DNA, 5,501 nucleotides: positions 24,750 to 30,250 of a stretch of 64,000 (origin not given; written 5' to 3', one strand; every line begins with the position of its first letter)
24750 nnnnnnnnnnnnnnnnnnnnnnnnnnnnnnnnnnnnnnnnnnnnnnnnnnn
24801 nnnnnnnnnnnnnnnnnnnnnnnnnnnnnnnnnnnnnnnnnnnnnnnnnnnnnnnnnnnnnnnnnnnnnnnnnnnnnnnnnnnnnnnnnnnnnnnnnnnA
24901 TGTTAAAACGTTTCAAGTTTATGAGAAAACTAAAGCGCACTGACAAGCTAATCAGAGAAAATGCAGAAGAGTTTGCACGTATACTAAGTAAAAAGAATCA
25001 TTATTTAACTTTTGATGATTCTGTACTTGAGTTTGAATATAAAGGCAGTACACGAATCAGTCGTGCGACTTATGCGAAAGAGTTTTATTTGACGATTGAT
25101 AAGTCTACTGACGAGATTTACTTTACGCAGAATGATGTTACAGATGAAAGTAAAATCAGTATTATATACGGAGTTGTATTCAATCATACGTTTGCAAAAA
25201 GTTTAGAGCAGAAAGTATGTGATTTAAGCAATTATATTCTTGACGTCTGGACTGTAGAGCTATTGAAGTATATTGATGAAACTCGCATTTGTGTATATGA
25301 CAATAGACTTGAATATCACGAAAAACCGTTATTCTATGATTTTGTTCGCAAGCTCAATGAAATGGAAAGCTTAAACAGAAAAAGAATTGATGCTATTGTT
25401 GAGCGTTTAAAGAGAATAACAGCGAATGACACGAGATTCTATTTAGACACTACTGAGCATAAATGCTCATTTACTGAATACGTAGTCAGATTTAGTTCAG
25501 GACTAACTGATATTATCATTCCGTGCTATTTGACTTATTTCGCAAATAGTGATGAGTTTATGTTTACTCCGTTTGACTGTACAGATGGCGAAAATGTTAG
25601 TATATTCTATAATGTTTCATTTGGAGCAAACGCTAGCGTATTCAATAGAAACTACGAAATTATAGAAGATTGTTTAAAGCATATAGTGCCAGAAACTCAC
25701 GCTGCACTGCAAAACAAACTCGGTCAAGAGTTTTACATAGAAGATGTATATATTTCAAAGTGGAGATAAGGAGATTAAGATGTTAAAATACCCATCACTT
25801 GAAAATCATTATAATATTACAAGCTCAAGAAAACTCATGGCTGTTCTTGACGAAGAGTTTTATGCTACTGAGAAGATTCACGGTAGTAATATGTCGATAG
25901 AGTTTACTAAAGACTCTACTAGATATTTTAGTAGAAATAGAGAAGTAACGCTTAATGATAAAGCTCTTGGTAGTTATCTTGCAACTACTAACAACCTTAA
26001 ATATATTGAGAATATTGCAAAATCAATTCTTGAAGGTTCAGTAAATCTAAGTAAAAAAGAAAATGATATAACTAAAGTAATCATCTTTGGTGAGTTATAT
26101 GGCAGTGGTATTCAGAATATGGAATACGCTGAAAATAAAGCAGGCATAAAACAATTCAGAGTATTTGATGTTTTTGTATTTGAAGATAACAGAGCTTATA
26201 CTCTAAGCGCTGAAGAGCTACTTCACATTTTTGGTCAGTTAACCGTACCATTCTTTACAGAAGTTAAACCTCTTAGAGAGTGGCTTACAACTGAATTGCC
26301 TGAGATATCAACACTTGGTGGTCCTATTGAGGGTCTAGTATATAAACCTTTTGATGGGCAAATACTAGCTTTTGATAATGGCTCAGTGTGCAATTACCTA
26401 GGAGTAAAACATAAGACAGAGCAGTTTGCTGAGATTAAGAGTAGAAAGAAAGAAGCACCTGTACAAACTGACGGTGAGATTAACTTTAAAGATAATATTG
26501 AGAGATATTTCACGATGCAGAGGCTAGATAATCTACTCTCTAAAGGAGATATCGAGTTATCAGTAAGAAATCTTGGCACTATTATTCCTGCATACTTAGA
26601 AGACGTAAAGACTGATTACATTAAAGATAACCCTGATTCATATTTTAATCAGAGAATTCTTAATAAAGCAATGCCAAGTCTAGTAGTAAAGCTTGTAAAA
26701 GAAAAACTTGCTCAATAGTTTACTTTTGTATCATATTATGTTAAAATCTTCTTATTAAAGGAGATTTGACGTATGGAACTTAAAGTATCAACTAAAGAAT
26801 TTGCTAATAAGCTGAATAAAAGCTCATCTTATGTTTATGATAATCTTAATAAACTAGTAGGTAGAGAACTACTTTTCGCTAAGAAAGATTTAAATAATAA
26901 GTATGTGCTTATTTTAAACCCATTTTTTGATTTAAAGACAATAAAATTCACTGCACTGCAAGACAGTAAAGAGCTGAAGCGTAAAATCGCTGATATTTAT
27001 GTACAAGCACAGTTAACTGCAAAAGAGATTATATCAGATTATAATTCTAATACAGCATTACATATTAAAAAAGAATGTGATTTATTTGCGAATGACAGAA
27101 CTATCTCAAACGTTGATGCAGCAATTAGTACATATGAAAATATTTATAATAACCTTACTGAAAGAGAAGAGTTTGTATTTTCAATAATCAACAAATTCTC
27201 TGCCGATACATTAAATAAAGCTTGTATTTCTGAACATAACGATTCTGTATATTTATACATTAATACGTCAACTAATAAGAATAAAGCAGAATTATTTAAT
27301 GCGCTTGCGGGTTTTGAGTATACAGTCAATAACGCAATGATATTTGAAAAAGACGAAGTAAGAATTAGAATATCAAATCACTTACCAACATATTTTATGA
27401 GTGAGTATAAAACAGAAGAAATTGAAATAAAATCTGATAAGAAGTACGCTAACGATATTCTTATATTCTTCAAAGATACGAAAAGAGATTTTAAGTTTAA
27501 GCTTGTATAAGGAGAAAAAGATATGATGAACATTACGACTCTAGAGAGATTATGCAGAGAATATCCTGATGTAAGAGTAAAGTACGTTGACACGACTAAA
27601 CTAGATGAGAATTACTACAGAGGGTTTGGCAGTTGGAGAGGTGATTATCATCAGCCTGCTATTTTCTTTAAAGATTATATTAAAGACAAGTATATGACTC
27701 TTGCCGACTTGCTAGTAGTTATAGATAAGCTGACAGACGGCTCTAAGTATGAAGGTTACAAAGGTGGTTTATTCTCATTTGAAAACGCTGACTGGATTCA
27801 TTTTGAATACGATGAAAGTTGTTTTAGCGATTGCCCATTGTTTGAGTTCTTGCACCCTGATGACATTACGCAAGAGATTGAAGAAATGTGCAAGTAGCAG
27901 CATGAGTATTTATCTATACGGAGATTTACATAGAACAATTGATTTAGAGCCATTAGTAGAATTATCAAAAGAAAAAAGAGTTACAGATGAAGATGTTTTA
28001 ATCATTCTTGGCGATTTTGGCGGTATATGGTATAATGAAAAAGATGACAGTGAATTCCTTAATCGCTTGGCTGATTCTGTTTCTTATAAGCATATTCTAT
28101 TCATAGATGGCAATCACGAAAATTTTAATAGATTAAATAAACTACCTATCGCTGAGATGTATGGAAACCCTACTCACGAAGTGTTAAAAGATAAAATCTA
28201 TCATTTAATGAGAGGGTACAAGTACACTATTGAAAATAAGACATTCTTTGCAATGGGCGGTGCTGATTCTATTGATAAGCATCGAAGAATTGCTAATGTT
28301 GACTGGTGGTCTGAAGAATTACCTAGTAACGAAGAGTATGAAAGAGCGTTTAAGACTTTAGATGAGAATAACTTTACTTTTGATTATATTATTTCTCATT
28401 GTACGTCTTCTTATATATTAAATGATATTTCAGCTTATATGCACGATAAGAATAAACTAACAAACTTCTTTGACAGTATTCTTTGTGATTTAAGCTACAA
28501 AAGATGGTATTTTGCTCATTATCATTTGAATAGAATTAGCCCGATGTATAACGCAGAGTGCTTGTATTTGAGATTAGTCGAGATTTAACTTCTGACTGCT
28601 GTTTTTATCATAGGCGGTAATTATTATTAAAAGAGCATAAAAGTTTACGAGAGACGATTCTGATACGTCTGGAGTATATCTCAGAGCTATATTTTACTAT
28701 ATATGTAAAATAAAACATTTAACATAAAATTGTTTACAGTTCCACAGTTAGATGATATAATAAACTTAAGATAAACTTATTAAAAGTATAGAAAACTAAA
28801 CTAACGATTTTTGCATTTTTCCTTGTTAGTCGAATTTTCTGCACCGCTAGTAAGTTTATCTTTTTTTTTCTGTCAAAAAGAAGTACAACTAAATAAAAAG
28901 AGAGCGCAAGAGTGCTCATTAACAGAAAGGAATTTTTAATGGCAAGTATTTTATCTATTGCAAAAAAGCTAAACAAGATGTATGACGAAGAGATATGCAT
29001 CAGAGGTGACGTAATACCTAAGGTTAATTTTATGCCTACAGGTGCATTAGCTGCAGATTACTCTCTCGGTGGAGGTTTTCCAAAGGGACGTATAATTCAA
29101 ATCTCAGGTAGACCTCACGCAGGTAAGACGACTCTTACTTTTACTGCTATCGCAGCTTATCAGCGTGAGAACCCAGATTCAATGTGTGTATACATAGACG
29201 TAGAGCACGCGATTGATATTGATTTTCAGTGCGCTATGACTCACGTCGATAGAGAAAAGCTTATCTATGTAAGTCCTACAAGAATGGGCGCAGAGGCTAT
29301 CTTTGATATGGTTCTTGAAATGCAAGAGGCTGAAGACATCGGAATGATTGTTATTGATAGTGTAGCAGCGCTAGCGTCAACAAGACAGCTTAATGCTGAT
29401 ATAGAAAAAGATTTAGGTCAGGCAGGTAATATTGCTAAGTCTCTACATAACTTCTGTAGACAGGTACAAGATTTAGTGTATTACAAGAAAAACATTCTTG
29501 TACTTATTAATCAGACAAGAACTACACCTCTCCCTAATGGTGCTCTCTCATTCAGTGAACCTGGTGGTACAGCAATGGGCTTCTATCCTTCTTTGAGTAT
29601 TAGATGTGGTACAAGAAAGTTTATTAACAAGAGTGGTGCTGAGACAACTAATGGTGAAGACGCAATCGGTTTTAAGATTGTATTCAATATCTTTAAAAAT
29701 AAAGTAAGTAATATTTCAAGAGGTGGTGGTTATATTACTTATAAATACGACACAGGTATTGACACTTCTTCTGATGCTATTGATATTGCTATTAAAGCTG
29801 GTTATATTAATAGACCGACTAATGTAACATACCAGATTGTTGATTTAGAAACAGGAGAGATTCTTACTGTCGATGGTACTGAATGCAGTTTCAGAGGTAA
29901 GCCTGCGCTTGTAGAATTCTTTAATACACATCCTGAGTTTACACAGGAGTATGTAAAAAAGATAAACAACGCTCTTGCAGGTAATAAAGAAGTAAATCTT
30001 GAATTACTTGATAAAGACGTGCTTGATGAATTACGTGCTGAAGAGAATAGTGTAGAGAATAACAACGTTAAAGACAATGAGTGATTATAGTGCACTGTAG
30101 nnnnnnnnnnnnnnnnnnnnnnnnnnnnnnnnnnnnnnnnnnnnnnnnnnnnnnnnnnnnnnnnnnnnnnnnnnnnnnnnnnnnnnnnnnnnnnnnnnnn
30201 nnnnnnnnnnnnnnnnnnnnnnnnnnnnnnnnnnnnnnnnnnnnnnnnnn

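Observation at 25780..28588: Rnl2-type RNA ligase in a block with a lambda-type phosphoesterase: a second, nick-sealing RNA repair route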

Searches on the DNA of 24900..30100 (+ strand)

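Call 5: search_dna_similar(query=window:24900-30100:+, collection=phages, mode=near, max_rows=15)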
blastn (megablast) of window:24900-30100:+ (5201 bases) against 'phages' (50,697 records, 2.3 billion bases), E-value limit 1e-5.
No match.
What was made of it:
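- Closest known: RNA-repair toolkits of jumbo phages. Different: It has no megablast match among 50,697 catalogued phage genomes (call 5).
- Tried and rejected: Megablast of the block against 50,697 phage genomes found no match (call 5), so no annotated close relative could be used.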

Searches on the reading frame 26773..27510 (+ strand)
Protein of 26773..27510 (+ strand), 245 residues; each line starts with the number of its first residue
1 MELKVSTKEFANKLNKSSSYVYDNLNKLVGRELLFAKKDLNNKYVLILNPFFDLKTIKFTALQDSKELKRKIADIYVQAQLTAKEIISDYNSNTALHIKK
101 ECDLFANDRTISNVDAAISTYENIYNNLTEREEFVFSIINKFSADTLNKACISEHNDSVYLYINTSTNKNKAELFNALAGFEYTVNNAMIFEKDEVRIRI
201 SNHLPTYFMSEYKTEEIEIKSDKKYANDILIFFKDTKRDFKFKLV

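Call 3: search_protein_families(library=pfam, proteins=[window:26773-27510:+], max_evalue=0.01)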
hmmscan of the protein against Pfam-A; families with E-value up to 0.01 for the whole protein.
window:26773-27510:+ (245 aa): 0 families

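Call 4: search_protein_families(library=phrogs, proteins=[window:26773-27510:+], max_evalue=0.001)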
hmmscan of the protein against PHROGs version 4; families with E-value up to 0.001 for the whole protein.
window:26773-27510:+ (245 aa): 0 families

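Call 18: search_protein_families(library=ncbifam, max_evalue=0.01, proteins=[window:26773-27510:+])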
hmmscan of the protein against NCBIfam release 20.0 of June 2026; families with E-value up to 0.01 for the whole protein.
window:26773-27510:+ (245 aa): 0 families

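Call 106: search_protein_families(library=padloc, max_evalue=0.01, proteins=[window:26773-27510:+])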
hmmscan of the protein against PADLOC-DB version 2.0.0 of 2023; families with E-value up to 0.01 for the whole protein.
window:26773-27510:+ (245 aa): 0 families
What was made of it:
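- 26773..27510 (+): orf245, a lineage-specific orphan. No family hit (calls 3, 4, 18, 106).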

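Call 111: search_protein_representatives(protein=window:26773-27510:+)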
Query: 245 residues. Proteins with E-value up to 0.001 (for the whole library): 5; up to 1e-10: 4; up to 1e-30: 2. The best 5 are listed.
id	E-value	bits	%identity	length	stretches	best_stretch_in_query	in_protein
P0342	3.8e-127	438.5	84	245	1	1-245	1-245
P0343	2.0e-47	177.9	78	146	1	135-245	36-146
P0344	6.8e-23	97.7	35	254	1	3-241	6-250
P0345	3.4e-20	88.9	90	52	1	1-52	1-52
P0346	5.6e-06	42.4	26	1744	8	111-200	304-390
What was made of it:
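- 26773..27510 (+): Only 5 hits among 1.84 billion representative proteins, all close relatives or weak (call 111).
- Tried and rejected: orf245 was searched against 1.84 billion representative proteins and proved essentially an orphan (call 111). orf289, orf245 and orf124 have no Pfam, PHROG or PADLOC hits, and orf245 and orf124 have no NCBIfam hit (orf289 was not scanned against NCBIfam) (calls 3, 4, 18, 106).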

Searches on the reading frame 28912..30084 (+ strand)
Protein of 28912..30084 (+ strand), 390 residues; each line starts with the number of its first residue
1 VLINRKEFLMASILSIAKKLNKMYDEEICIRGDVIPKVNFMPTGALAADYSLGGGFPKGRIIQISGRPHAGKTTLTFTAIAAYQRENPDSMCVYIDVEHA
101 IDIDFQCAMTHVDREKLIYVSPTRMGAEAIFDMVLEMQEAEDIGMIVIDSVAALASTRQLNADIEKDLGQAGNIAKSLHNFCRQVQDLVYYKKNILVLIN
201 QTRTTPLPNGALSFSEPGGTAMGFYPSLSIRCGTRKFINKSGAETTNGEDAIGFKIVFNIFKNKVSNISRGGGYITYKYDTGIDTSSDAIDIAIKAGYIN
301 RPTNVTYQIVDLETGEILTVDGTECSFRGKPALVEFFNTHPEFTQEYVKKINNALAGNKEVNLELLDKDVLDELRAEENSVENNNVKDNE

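Call 3: search_protein_families(library=pfam, proteins=[window:28912-30084:+], max_evalue=0.01)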
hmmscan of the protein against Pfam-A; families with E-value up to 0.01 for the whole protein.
window:28912-30084:+ (390 aa): 5 families
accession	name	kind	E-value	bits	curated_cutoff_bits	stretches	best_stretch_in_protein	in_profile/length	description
PF00154.27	RecA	-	2.1e-33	116.3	27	1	19-270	9-249/262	recA bacterial DNA recombination protein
PF06745.19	ATPase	-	7.8e-07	29.1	26.6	1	42-117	2-77/231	KaiC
PF13481.12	AAA_25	-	2.1e-05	24.7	27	1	53-183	27-178/195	AAA domain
PF03796.21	DnaB_C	-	0.0005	20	27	0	52-85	12-45/255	DnaB-like helicase C terminal domain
PF08423.17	Rad51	-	0.0034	17.1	22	0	41-100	8-71/244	Rad51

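Call 4: search_protein_families(library=phrogs, proteins=[window:28912-30084:+], max_evalue=0.001)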
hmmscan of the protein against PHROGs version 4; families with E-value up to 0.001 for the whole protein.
window:28912-30084:+ (390 aa): 5 families
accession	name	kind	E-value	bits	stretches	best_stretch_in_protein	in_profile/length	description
phrog_97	-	other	1.8e-51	176.9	2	15-238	22-257/506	UvsX-like recombinase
phrog_8337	-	DNA, RNA and nucleotide metabolism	9e-31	108.3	1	39-240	48-251/273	DNA repair protein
phrog_18112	-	other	2.9e-08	34.6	1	245-372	53-178/207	recombinase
phrog_9666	-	unknown function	0.00023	20.5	0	194-305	627-731/779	-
phrog_19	-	DNA, RNA and nucleotide metabolism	0.00033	20.6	0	38-84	332-378/621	DnaB-like replicative helicase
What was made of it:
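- RecA/UvsX follows at 28912-30084 (calls 3, 4).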
